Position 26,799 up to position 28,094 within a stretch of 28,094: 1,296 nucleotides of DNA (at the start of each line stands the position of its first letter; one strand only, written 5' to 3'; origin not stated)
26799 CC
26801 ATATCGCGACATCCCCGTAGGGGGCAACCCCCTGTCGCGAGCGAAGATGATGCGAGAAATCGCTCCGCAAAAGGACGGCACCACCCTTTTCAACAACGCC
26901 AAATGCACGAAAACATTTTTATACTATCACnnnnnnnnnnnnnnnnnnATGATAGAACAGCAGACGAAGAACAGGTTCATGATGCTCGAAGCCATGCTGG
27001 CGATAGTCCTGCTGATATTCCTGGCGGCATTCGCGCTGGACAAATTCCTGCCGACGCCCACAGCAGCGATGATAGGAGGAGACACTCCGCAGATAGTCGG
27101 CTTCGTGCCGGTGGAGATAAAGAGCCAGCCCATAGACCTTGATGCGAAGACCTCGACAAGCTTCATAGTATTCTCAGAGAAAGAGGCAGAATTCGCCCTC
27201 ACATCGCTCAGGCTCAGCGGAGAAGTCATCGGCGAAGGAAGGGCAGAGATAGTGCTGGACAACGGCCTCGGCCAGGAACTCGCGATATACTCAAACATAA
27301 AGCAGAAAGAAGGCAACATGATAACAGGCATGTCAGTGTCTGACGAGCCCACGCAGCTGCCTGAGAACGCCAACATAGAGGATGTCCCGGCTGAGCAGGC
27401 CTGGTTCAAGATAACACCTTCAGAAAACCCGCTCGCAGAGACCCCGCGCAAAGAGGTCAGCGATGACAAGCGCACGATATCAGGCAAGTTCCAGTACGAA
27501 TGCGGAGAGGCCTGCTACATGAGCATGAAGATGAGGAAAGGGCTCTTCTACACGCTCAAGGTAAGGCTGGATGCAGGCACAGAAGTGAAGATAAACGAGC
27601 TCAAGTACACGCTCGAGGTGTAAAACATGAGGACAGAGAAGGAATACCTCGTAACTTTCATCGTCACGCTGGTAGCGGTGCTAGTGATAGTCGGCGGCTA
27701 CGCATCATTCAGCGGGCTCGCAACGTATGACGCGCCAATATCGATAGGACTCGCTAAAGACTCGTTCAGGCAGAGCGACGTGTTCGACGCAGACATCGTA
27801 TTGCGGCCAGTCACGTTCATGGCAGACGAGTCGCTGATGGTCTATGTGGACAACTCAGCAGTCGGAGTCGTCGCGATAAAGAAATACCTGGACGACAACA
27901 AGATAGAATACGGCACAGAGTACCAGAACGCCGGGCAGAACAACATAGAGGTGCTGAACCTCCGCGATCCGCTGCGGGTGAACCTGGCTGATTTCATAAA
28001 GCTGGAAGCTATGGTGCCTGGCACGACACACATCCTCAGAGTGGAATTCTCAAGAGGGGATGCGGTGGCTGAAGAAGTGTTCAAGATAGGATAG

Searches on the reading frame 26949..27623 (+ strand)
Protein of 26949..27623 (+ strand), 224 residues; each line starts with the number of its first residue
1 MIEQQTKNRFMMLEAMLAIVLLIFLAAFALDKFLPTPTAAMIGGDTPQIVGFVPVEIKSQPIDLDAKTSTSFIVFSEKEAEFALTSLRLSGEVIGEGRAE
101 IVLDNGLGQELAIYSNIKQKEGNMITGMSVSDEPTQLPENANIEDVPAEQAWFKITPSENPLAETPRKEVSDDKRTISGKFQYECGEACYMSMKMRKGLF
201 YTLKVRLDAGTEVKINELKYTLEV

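Call 6: search_protein_families(library=pfam, proteins=[window:26949-27623:+], max_evalue=0.1)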
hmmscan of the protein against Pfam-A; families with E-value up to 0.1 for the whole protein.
window:26949-27623:+ (224 aa): 0 families

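Call 46: find_encoding_contigs(protein=window:26949-27623:+, flank=10000, max_places=2)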
Protein window:26949-27623:+ (224 aa): 1 contig read that carries it; 1 place shown.
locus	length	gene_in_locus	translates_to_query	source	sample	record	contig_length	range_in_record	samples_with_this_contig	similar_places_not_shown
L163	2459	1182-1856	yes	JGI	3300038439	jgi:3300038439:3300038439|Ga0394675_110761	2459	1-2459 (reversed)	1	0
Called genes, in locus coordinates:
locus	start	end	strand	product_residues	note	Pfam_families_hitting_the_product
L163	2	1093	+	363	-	?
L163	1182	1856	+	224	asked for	-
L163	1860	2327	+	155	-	-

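Call 58: search_protein_families(library=ncbifam, proteins=[window:26949-27623:+], max_evalue=0.1)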
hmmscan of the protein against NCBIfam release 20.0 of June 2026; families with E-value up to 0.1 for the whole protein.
window:26949-27623:+ (224 aa): 0 families

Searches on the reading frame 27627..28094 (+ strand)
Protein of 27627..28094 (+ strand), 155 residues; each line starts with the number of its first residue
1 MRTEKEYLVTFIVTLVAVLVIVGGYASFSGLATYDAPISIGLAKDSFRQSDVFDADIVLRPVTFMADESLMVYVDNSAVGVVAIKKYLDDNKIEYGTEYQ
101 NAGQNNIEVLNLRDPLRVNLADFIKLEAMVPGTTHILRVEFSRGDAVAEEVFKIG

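Call 6: search_protein_families(library=pfam, proteins=[window:27627-28094:+], max_evalue=0.1)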
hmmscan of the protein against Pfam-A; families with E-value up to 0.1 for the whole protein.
window:27627-28094:+ (155 aa): 0 families

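Call 58: search_protein_families(library=ncbifam, proteins=[window:27627-28094:+], max_evalue=0.1)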
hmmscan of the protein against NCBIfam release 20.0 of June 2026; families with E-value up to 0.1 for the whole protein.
window:27627-28094:+ (155 aa): 1 family
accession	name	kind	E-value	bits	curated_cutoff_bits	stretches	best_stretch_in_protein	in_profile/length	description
NF006504.0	PRK08937.3-4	equivalog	0.099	12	256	0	47-97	87-136/268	adenylosuccinate lyase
